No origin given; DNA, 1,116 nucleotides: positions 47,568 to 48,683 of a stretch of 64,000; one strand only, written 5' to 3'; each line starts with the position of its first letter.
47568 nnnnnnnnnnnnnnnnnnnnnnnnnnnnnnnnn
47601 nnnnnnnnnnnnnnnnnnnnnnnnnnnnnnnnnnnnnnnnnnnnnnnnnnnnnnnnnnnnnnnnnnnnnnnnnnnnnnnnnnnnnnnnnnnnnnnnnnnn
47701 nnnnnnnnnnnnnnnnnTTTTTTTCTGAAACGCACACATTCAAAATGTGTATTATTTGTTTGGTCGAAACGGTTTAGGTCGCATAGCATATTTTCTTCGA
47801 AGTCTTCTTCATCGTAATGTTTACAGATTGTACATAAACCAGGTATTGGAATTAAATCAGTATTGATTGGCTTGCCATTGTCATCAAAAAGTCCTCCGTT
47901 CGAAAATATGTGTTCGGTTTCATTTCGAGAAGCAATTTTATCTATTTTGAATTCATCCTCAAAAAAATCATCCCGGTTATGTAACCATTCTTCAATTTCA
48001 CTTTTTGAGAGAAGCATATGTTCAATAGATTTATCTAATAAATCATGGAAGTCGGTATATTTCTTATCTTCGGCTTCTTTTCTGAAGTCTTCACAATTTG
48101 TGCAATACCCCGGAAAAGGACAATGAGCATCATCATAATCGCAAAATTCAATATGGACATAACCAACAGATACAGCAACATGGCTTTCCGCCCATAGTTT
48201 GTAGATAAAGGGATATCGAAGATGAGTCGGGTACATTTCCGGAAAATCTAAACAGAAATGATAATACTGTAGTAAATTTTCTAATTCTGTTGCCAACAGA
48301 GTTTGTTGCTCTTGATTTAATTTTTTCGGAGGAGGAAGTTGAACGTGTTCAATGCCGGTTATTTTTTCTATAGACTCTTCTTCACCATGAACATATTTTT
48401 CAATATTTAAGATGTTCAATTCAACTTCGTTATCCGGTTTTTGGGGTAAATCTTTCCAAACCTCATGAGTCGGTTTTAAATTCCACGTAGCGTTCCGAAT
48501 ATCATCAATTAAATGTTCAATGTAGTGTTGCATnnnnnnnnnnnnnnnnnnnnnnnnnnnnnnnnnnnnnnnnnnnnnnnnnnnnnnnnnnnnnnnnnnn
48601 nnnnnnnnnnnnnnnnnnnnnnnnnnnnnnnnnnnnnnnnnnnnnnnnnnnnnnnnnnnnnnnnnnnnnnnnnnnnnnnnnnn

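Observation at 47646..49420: Compact accessory islet between housekeeping genes: Cys-rich ORF + mini-CRISPR + structured tandem repeat, delimited by matching hairpins and the dcw terminator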

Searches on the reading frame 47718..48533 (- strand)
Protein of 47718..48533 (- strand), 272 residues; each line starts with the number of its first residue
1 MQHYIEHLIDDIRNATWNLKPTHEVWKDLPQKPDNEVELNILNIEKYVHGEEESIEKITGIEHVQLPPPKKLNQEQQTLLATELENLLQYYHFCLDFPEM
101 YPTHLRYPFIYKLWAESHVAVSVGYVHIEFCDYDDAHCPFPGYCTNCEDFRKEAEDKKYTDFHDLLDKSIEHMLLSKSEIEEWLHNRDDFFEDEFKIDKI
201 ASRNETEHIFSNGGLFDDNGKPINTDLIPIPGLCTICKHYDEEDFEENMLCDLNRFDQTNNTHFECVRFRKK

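Call 9: search_protein_families(library=pfam, proteins=[window:47718-48533:-], max_evalue=1)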
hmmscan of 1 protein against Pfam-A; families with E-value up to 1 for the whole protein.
seq(272 aa): 0 families

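Call 10: search_protein_families(library=ncbifam, proteins=[window:47718-48533:-], max_evalue=1)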
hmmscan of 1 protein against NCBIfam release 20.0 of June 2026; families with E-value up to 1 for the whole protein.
seq(272 aa): 0 families

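Call 11: search_protein_families(library=padloc, proteins=[window:47718-48533:-], max_evalue=1)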
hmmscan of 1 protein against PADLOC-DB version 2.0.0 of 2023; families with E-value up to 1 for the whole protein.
seq(272 aa): 0 families

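Call 12: find_homologous_proteins(query=window:47718-48533:-)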
Query seq(272 aa) (272 aa): 28 proteins with E <= 0.001 among 141 candidates.
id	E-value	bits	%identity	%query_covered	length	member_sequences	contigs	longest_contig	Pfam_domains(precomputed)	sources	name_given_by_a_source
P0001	9.1e-189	644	100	100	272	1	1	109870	-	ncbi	ncbi:MAG: hypothetical protein R6U95_05860 [Bacteroidales bacterium]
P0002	2.8e-82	294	48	100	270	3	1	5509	-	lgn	-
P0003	3.5e-82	294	48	100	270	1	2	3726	-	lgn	-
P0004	4.8e-81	290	48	100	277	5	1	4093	-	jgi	jgi:hypothetical protein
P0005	2.7e-80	288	50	100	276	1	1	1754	-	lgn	-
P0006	4.4e-78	281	47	100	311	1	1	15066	-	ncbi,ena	-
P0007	1.0e-77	279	49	100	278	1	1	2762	-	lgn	-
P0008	8.6e-76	273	47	100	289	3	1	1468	-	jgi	jgi:hypothetical protein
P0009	1.1e-73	266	47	99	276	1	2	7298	-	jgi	jgi:hypothetical protein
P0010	1.8e-72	262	47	100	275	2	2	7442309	-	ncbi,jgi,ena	jgi:hypothetical protein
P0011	4.3e-72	261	45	100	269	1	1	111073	-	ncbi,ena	-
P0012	1.8e-71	259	46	100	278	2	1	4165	-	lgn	-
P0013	1.5e-66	243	43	100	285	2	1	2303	-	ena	-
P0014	2.6e-65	239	42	100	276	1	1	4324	-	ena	-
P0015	3.1e-65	238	45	99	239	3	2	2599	-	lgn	-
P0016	9.7e-65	237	44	100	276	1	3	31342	-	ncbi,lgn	-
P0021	1.9e-58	216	53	69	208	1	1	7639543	-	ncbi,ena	-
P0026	2.6e-53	199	58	56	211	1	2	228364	-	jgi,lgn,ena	jgi:hypothetical protein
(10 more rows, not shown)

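Call 14: find_encoding_contigs(protein=P0010, flank=8000, max_places=3)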
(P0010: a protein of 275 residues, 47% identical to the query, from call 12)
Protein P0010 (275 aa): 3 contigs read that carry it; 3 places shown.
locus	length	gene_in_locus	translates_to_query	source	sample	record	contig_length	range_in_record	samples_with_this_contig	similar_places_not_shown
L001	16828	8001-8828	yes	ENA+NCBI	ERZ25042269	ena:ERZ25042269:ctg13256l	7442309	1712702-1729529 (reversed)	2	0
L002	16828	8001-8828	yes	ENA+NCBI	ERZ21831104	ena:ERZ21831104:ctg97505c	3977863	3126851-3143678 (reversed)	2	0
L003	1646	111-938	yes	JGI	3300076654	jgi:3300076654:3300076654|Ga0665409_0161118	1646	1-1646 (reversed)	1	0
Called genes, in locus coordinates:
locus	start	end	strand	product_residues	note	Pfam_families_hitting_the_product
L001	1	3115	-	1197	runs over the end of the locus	PF07660:STN, PF13620:CarboxypepD_reg, PF13715:CarbopepD_reg_2, PF07715:Plug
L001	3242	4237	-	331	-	PF04773:FecR, PF16344:FecR_C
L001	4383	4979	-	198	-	PF04542:Sigma70_r2, PF08281:Sigma70_r4_2, PF04545:Sigma70_r4, PF00196:GerE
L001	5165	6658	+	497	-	-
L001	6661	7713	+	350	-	-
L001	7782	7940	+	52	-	-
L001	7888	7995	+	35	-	-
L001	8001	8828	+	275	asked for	-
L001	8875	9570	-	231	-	PF14848:HU-DNA_bdg, PF14734:DUF4469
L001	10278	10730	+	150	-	PF06445:GyrI-like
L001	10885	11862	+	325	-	PF08220:HTH_DeoR (weak), PF08279:HTH_11, PF19187:HTH_PafC (faint), PF12840:HTH_20 (faint), PF13280:WYL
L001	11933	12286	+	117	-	PF01250:Ribosomal_S6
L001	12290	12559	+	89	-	PF01084:Ribosomal_S18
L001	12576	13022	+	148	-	PF01281:Ribosomal_L9_N, PF03948:Ribosomal_L9_C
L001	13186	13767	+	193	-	PF07638:Sigma70_ECF (weak), PF04542:Sigma70_r2, PF08281:Sigma70_r4_2, PF04545:Sigma70_r4 (weak)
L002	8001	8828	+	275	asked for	-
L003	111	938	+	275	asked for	-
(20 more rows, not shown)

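Call 15: find_encoding_contigs(protein=P0011, flank=8000, max_places=3)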
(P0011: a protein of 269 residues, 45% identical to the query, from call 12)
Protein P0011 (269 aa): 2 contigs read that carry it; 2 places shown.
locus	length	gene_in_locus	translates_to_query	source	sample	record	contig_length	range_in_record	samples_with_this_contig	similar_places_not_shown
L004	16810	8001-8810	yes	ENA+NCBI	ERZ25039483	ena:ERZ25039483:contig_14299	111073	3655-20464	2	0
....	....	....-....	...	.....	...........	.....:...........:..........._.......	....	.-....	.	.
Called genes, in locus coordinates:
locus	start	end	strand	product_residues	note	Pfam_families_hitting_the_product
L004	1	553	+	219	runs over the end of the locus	PF03006:HlyIII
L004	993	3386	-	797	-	PF08531:Bac_rhamnosid_N (weak), PF17389:Bac_rhamnosid6H, PF17167:Glyco_hydro_94 (faint)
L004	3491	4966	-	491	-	PF00370:FGGY_N, PF02782:FGGY_C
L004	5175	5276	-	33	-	-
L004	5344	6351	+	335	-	PF14371:DUF4412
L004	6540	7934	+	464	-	-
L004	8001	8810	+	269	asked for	-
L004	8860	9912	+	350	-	-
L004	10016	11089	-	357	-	PF12904:Collagen_bind_2 (weak)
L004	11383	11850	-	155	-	PF16586:DUF5060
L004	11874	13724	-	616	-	PF16586:DUF5060, PF12904:Collagen_bind_2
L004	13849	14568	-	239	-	PF01261:AP_endonuc_2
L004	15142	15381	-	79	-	PF02734:Dak2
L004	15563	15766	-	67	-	PF02733:Dak1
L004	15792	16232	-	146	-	PF02733:Dak1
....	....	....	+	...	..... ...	-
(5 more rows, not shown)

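Call 16: find_encoding_contigs(protein=P0006, flank=8000, max_places=2)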
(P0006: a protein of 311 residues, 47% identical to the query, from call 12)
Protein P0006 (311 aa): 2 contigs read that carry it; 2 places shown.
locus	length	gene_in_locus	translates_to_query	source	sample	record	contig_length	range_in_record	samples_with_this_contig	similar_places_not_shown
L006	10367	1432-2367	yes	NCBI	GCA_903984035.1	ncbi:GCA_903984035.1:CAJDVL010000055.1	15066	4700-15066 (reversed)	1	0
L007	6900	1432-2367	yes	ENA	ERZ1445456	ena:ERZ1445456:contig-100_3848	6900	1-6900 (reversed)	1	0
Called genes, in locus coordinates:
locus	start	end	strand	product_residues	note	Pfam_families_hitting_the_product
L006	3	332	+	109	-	?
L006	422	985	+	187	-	PF01765:RRF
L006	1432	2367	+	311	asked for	-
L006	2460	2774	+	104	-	PF02661:Fic (weak)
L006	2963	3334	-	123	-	PF01288:HPPK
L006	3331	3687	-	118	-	PF02152:FolB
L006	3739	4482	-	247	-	PF23441:SDR (weak), PF00106:adh_short, PF13561:adh_short_C2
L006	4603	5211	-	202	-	PF00677:Lum_binding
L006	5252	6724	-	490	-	PF01406:tRNA-synt_1e, PF09334:tRNA-synt_1g (faint), PF09190:DALR_2 (weak), PF23493:CysS_C (faint)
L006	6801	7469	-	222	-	-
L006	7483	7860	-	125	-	PF01258:zf-dskA_traR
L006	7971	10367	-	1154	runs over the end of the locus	PF00133:tRNA-synt_1, PF09334:tRNA-synt_1g (weak), PF08264:Anticodon_1, PF19302:DUF5915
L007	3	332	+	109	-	?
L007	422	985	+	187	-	PF01765:RRF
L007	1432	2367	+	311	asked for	-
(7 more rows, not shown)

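Call 17: find_encoding_contigs(protein=P0016, flank=8000, max_places=2)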
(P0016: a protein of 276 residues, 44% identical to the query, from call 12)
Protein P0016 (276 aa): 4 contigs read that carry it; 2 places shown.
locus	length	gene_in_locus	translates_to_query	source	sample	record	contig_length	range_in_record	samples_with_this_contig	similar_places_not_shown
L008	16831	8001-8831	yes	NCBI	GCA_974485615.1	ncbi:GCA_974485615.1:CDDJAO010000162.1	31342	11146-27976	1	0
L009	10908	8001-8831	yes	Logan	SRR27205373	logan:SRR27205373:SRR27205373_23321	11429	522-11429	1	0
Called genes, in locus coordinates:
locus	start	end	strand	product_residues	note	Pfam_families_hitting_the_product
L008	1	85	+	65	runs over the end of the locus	-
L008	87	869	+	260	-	PF21350:Cas6_I-A, PF01881:Cas_Cas6_C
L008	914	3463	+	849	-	PF00270:DEAD, PF04851:ResIII, PF00271:Helicase_C, PF22590:Cas3-like_C_2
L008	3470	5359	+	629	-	-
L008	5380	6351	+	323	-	PF01905:DevR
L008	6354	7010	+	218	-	-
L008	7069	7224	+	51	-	-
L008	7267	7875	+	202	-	-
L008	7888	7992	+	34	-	-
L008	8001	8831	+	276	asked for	-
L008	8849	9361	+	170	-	PF01930:Cas_Cas4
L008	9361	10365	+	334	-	PF01867:Cas_Cas1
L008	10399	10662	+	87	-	PF09827:CRISPR_Cas2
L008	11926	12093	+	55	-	-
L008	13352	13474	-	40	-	-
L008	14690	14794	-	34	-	-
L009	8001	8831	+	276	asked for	-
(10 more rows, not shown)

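Call 18: find_encoding_contigs(protein=P0026, flank=8000, max_places=2)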
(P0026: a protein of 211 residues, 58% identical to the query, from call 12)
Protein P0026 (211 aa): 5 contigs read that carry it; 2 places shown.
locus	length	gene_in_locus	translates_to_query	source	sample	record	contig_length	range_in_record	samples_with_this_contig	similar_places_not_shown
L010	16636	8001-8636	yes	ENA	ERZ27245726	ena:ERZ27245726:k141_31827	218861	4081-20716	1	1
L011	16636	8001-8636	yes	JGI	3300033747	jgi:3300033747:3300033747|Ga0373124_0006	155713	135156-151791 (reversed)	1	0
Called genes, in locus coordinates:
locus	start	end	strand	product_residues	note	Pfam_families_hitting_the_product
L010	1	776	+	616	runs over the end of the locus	-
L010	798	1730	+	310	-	PF05107:Cas_Cas7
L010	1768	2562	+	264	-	-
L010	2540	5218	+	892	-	PF04851:ResIII, PF00270:DEAD, PF00271:Helicase_C (weak), PF22590:Cas3-like_C_2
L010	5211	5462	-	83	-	-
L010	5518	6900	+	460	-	-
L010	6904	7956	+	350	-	-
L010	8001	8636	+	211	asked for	-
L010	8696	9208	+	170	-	PF01930:Cas_Cas4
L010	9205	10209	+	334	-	PF01867:Cas_Cas1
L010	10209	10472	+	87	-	PF09827:CRISPR_Cas2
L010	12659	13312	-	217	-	PF08843:AbiEii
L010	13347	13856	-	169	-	PF21956:DUF6922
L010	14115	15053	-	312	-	PF07804:HipA_C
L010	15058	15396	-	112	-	PF13657:Couple_hipA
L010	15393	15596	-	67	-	PF01381:HTH_3 (weak)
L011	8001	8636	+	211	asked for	-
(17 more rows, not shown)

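Call 19: find_encoding_contigs(protein=P0021, flank=8000, max_places=2)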
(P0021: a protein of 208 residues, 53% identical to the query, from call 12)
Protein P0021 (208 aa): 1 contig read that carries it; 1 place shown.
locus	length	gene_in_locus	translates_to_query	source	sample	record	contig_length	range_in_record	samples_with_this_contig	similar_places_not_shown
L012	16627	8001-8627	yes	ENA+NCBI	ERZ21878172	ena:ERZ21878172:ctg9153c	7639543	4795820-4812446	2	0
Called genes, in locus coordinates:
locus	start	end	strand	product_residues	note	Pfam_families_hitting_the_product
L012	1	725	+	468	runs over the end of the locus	-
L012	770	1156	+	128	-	PF11225:DUF3024 (faint)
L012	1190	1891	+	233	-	-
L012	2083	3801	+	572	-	PF27281:DevT_C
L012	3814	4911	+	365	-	PF01905:DevR (weak)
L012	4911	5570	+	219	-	-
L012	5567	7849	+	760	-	PF00270:DEAD, PF00271:Helicase_C, PF22590:Cas3-like_C_2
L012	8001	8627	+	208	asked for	-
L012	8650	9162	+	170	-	PF01930:Cas_Cas4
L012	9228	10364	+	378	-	PF01637:ATPase_2, PF13173:AAA_14 (faint), PF13401:AAA_22 (faint)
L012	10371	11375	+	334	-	PF01867:Cas_Cas1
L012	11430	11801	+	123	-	PF05635:23S_rRNA_IVP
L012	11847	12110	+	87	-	PF09827:CRISPR_Cas2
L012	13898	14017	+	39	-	-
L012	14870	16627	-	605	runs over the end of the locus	PF14322:SusD-like_3 (weak), PF07980:SusD_RagB (weak)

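Call 26: predict_structure(alignment_id=A1)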
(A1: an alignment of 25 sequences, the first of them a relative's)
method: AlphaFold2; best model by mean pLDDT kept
length: 272 residues; sequences in the alignment: 25
mean_pLDDT: 55.9   pTM: 0.42
mean pLDDT of the five models: 55.9, 52.9, 52.7, 50.9, 44.4
residues with pLDDT >= 90: 6; 70-90: 69; 50-70: 68; < 50: 129
segments of 3 or more residues with pLDDT < 50: 20-33, 35-49, 131-150, 157-175, 189-216, 226-241, 263-272
pLDDT, mean of each block of 10 residues (from residue 1): 74 62 47 45 46 76 89 89 84 74 81 75 54 44 43 47 39 49 57 33 31 44 44 33 53 57 46 31
secondary structure, 60 per line:
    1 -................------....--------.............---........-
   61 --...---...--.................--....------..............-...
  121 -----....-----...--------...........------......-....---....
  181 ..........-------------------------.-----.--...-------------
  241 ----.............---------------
elements in order: H2-17 H24-27 H36-48 E52-54 H55-59 H74-90 E93-96 H103-116 E118-120 E126-129 H146-156 H163-168 H170-173 H177-190 H245-257

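Call 27: search_protein_families(library=pfam, proteins=[L010:5518-6900:+, L010:6904-7956:+, L008:7267-7875:+, L008:914-3463:+, L012:5567-7849:+, L010:2540-5218:+, L008:3470-5359:+], max_evalue=0.01)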
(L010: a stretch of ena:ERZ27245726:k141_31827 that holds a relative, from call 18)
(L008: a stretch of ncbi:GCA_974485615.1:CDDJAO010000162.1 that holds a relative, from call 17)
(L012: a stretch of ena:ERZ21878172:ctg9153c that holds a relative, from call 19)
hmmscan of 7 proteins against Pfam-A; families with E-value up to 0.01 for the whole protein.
L010:5518-6900:+ (460 aa): 0 families

L010:6904-7956:+ (350 aa): 0 families

L008:7267-7875:+ (202 aa): 1 family
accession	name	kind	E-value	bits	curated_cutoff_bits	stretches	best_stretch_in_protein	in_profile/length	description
PF01797.21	Y1_Tnp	-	0.0038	17.8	23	0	48-72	42-66/121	Transposase IS200 like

L008:914-3463:+ (849 aa): 7 families
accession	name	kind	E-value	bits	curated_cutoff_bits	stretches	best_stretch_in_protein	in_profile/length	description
PF22590.2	Cas3-like_C_2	-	3.8e-29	101.5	27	1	269-377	2-103/106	CRISPR-associated nuclease/helicase Cas3, C-terminal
PF00270.35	DEAD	-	7e-21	75.1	26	1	39-211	2-163/167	DEAD/DEAH box helicase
PF00271.37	Helicase_C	-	3.3e-10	40.6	23.5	1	259-378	6-109/110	Helicase conserved C-terminal domain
PF04851.21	ResIII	-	5.5e-10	39.8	22.5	1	37-208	4-162/164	Type III restriction enzyme, res subunit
PF07517.20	SecA_DEAD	-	0.00039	20.2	24.6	1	24-158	65-192/290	SecA DEAD-like domain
PF18019.7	Cas3_HD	-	0.00046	20.7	23.1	1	660-767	52-134/207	Cas3, HD domain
PF13307.12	Helicase_C_2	-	0.0046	17.5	25.3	0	365-389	127-151/170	Helicase C-terminal domain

L012:5567-7849:+ (760 aa): 5 families
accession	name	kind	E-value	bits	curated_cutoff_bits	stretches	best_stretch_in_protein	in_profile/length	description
PF22590.2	Cas3-like_C_2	-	1.9e-26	92.9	27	1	471-561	2-105/106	CRISPR-associated nuclease/helicase Cas3, C-terminal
PF00270.35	DEAD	-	8.9e-19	68.3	26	1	247-420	15-163/167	DEAD/DEAH box helicase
PF00271.37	Helicase_C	-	7.5e-09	36.3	23.5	1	465-560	7-109/110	Helicase conserved C-terminal domain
PF04851.21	ResIII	-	0.00012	22.5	22.5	1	245-417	22-162/164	Type III restriction enzyme, res subunit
PF18019.7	Cas3_HD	-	0.0055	17.2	23.1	0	38-161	44-170/207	Cas3, HD domain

L010:2540-5218:+ (892 aa): 8 families
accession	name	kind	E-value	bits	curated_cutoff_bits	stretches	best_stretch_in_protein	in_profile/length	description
PF00270.35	DEAD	-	2.5e-15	57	26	1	334-502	13-163/167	DEAD/DEAH box helicase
PF22590.2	Cas3-like_C_2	-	1.3e-12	48.4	27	1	596-674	22-105/106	CRISPR-associated nuclease/helicase Cas3, C-terminal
PF04851.21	ResIII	-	4.7e-09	36.8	22.5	1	320-500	9-162/164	Type III restriction enzyme, res subunit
PF00271.37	Helicase_C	-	9.6e-07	29.5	23.5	1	572-672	11-108/110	Helicase conserved C-terminal domain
PF18019.7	Cas3_HD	-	0.0014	19.1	23.1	1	86-174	53-130/207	Cas3, HD domain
PF03896.21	TRAP_alpha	-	0.0015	18.3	24.7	1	573-652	8-85/180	Translocon-associated protein (TRAP), alpha subunit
PF01966.28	HD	-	0.0036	18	22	0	40-174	2-87/116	HD domain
PF13401.12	AAA_22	-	0.0059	17.4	27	0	333-483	3-109/130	AAA domain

L008:3470-5359:+ (629 aa): 0 families

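Call 28: search_protein_representatives(alignment_id=A1)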
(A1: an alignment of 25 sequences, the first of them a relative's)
Query: 25 sequences, 276 profile positions. Proteins with E-value up to 0.001 (for the whole library): 769; up to 1e-10: 384; up to 1e-30: 77. The best 150 are listed.
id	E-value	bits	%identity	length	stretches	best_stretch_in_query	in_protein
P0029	2.6e-115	401.1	-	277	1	1-275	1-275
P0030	1.9e-104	365.4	-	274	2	1-166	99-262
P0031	4.7e-97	341.2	-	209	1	1-200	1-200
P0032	1.6e-87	309.9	-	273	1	1-274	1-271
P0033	1.1e-76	274.3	-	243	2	1-164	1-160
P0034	4.5e-72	259.2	-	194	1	84-275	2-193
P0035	8.8e-68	245.2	-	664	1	1-186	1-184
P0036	1.0e-67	244.9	-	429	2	1-203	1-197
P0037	2.6e-65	237.1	-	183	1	1-173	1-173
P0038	4.7e-63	229.7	-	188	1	1-172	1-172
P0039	1.2e-61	225.0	-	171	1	1-161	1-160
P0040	2.9e-61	223.8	-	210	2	39-188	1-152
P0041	1.3e-54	202.0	-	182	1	1-176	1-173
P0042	6.1e-54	199.8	-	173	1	1-154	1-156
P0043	6.9e-54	199.6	-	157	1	1-155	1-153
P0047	6.2e-53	196.5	-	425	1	1-191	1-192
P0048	1.1e-52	195.7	-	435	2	1-192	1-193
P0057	9.9e-46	172.8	-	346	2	1-174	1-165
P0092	2.3e-35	138.8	-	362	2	182-275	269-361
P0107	1.3e-30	123.2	-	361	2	153-275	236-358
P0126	8.5e-27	110.7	-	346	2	186-275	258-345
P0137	3.5e-25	105.5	-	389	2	1-147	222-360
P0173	9.8e-21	90.9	-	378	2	203-275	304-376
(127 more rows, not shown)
